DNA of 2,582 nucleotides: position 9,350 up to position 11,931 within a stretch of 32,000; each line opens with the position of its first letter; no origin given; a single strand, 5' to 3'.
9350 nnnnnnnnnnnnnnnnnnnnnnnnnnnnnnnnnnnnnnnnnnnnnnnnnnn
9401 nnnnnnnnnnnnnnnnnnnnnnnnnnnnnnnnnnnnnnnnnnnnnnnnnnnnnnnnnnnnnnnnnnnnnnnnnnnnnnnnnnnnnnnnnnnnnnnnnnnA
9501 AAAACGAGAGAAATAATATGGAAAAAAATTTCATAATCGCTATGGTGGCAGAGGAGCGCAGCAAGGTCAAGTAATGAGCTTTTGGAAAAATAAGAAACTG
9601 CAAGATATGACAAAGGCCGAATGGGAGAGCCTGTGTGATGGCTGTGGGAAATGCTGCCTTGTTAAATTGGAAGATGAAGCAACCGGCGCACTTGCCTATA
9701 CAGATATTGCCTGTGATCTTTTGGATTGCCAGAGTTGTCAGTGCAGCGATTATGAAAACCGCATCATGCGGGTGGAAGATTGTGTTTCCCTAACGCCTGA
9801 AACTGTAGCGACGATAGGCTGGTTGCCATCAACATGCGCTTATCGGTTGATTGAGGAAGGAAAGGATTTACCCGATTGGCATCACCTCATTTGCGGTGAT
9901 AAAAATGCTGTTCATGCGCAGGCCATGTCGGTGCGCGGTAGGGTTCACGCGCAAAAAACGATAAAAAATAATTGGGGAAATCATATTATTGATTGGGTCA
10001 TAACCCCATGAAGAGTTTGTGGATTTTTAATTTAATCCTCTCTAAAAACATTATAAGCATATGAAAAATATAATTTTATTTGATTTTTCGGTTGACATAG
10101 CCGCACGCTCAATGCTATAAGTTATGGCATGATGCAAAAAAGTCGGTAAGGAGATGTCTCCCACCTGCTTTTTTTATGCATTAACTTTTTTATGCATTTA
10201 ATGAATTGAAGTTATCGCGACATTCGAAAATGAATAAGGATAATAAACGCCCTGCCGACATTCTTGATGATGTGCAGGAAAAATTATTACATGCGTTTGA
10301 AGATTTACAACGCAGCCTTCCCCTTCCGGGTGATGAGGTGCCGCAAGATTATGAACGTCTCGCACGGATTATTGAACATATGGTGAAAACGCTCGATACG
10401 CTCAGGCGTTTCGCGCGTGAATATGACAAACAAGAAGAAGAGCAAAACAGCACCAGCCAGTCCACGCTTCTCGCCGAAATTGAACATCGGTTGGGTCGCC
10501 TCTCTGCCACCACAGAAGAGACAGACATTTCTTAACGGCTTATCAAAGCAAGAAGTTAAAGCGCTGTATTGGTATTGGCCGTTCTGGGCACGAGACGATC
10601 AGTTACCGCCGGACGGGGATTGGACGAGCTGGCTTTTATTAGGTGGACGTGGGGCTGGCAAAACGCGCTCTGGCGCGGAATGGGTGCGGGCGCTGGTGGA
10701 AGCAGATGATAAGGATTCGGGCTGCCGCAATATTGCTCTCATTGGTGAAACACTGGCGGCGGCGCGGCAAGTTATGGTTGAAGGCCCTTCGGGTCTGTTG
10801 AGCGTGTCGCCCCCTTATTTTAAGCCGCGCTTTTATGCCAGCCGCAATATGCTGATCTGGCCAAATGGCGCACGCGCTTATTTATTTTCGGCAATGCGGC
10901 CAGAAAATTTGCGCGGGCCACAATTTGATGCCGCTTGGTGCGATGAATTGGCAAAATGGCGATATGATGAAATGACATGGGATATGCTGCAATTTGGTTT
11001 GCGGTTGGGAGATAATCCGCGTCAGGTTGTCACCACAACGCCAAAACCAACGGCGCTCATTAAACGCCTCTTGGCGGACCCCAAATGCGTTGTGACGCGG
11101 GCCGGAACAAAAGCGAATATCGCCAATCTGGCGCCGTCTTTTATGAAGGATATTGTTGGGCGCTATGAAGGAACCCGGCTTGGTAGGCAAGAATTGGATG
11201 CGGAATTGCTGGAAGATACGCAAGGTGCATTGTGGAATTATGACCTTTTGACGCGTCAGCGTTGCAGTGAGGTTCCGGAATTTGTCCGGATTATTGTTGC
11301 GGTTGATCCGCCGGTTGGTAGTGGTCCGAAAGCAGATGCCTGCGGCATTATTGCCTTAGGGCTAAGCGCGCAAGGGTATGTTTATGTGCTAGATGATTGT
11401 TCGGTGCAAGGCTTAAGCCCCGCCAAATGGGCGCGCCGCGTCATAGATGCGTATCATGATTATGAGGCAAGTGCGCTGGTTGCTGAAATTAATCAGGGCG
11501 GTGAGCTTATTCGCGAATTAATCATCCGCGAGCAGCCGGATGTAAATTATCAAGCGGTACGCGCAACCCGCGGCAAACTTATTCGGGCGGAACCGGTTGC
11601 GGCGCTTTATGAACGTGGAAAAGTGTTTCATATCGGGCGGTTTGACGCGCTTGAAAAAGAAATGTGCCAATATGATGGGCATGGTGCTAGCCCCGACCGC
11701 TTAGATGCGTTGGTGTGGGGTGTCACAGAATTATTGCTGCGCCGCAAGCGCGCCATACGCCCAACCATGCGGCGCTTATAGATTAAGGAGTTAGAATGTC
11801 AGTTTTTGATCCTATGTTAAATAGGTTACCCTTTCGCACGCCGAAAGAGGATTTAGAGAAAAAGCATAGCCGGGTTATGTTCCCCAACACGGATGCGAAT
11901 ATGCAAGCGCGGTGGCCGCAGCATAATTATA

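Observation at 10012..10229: GTA leader: strong-looking promoter followed by a terminator-like hairpin and tandem T-run/ATGCATT repeats, a candidate anti-termination checkpoint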

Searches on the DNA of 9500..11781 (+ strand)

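Call 49: search_rna_families(source=window, start=9500, end=10800, threshold=evalue, max_evalue=1)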
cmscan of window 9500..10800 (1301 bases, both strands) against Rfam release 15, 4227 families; matches with E-value up to 1: 1.
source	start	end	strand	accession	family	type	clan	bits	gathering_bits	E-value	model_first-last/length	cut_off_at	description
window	10060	10209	+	RF02998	IS605-orfB-II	Gene; sRNA;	-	23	88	0.32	1-155/155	no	IS605-orfB-II RNA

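Call 50: search_rna_families(sources=[L034, L076, L044, L051, L023, L086, L008, L092, L093, L048, L082, L081], threshold=gathering)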
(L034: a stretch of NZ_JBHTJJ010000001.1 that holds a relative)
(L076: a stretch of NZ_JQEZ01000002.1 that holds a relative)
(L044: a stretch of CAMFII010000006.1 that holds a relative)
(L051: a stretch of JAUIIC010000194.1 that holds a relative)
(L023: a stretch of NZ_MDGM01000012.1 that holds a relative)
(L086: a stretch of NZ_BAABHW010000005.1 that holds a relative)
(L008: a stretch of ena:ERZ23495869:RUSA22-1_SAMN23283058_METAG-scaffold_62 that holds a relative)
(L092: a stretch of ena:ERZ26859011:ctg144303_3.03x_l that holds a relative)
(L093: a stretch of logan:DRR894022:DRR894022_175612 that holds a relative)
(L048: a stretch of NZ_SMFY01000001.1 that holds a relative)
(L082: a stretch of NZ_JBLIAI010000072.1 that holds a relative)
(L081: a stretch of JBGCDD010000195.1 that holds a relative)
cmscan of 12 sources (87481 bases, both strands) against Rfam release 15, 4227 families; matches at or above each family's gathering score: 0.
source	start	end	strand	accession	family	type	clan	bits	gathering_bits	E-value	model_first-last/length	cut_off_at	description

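Call 81: build_rna_model(alignment_id=A4)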
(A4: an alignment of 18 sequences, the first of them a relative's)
Model R1 built from alignment A4 (18 sequences, 75 columns); structure: RNAalifold consensus.
model positions 63; base pairs 12; branch points 1; effective number of sequences 14.57; information 0.888 bits per position. Calibrated on 0.2 Mb of random sequence (short: E-values are rough).
structure used (alignment columns):
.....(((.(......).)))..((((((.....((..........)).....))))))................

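Call 82: search_with_rna_model(model_id=R1, sources=[window, L001, L003, L006, L008, L009, L090, L091, L092, L093, L094, L048, L082, L083, L074, L050, L039, L071, L084, L052, L018, L024, L030, L038, L043, L049, L058, L059, L065, L069, L070, L035, L060, L064], max_evalue=10, show_alignments=0)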
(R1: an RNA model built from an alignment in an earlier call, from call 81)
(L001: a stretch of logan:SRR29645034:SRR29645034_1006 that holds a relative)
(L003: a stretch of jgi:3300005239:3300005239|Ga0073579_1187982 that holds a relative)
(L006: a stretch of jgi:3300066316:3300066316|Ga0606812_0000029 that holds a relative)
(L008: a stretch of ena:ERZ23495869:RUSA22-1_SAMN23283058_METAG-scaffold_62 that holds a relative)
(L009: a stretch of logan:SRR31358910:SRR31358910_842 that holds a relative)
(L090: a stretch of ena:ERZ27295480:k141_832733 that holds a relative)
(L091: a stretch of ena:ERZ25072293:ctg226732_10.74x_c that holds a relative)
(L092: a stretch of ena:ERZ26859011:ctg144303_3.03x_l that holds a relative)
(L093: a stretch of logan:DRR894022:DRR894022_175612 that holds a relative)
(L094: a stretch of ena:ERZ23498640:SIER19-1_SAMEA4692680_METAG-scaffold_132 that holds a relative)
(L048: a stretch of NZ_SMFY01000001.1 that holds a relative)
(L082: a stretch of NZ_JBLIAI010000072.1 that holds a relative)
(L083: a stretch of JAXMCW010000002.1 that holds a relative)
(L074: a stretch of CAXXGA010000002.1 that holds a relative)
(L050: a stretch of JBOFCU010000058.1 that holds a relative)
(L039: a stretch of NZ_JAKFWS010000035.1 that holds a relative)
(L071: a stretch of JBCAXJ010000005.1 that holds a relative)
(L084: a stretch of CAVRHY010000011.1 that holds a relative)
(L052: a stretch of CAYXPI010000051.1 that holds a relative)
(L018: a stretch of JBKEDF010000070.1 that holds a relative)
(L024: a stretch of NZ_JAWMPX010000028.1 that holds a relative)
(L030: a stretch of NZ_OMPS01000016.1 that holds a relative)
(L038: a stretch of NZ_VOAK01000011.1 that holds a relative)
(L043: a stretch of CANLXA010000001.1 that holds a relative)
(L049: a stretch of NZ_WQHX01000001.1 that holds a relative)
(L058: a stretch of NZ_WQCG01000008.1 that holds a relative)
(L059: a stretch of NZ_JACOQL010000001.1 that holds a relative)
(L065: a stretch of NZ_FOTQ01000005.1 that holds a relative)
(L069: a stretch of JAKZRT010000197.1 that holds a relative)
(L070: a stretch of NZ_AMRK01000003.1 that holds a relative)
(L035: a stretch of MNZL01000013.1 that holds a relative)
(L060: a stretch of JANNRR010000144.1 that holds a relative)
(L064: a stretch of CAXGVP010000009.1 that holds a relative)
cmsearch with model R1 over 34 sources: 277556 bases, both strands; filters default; matches with E-value up to 10: 36.
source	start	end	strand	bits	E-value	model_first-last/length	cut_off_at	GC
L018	2601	2662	+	71.2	1e-20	1-63/63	no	0.58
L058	2607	2668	+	70.7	1.5e-20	1-63/63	no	0.61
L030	2607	2668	+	67.1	2.3e-19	1-63/63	no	0.58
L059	2526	2590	+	61.4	1.8e-17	1-63/63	no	0.55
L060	2591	2651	+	55.7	1.4e-15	1-63/63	no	0.64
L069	2606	2669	+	52.9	1.2e-14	1-63/63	no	0.62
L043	2538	2603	+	52.1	2.1e-14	1-63/63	no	0.59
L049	2616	2677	+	52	2.2e-14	1-63/63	no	0.6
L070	2557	2636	+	47.7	6e-13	1-63/63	no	0.65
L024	2604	2666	+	43.6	1.4e-11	1-63/63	no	0.59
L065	2599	2662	+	41.3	7.9e-11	1-63/63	no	0.56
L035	805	866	+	38.7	5.7e-10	1-63/63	no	0.68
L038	2606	2675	+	29.1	8.6e-07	1-63/63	no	0.56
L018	2611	2669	-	26.1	8.3e-06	1-63/63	no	0.59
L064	2587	2656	+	20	0.00089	1-63/63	no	0.64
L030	2617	2674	-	17.7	0.0053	1-63/63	no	0.62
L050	2498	2557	+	17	0.0092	1-63/63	no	0.62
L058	2628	2656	-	16.8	0.01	23-51/63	no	0.76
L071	2478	2599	+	15.7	0.024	1-63/63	no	0.54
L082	2508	2574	+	13.7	0.11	1-63/63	no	0.48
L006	953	1008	-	13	0.19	1-63/63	no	0.64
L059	2547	2579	-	11.7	0.5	22-52/63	no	0.61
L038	6052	6073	+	11.6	0.55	24-50/63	no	0.91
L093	2462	2515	+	10.6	1.2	1-63/63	no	0.56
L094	2462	2515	+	10.5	1.3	1-63/63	no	0.54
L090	56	109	+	9.5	2.7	1-63/63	no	0.57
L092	4301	4387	-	9.5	2.7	1-63/63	no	0.68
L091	5924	5967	-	9.4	2.9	1-63/63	no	0.52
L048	2354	2402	+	9.4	2.9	1-63/63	no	0.61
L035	2311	2336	+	9.3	3.1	24-50/63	no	0.92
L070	4112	4141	+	9.3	3.2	22-52/63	no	0.8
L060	6501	6526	+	8.5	5.9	26-48/63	no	0.73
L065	2619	2652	-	8.4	6.1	22-52/63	no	0.62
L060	3129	3142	+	8.3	6.6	7-20/63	no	0.64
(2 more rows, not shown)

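Call 83: search_with_rna_model(model_id=R1, source=window, max_evalue=10, show_alignments=1, filters=off)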
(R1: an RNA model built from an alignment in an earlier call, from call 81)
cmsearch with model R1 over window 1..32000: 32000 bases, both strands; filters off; matches with E-value up to 10: 21.
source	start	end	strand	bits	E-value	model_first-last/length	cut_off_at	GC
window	10126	10182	+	14.8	0.0056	1-63/63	no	0.42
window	25228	25299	+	13.1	0.021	1-63/63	no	0.53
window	2477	2528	-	9.2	0.4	1-63/63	no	0.58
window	26321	26366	-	8.5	0.66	1-63/63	no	0.43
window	29458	29528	-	7.5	1.4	1-63/63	no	0.46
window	25331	25344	-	7.3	1.7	7-20/63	no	0.5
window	16413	16499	-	7.3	1.7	1-63/63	no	0.49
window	19248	19283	+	7.1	2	1-63/63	no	0.47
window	23109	23152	+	7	2.1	1-63/63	no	0.61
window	20616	20686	+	6.6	3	1-63/63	no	0.46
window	4790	4841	+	6.2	3.9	1-63/63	no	0.52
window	1832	1847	-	5.9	4.8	1-63/63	no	0.44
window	18781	18797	-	5.8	5.1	1-63/63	no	0.35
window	2780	2813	-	5.6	6.1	1-63/63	no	0.53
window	12936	12961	-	5.6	6.2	1-63/63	no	0.58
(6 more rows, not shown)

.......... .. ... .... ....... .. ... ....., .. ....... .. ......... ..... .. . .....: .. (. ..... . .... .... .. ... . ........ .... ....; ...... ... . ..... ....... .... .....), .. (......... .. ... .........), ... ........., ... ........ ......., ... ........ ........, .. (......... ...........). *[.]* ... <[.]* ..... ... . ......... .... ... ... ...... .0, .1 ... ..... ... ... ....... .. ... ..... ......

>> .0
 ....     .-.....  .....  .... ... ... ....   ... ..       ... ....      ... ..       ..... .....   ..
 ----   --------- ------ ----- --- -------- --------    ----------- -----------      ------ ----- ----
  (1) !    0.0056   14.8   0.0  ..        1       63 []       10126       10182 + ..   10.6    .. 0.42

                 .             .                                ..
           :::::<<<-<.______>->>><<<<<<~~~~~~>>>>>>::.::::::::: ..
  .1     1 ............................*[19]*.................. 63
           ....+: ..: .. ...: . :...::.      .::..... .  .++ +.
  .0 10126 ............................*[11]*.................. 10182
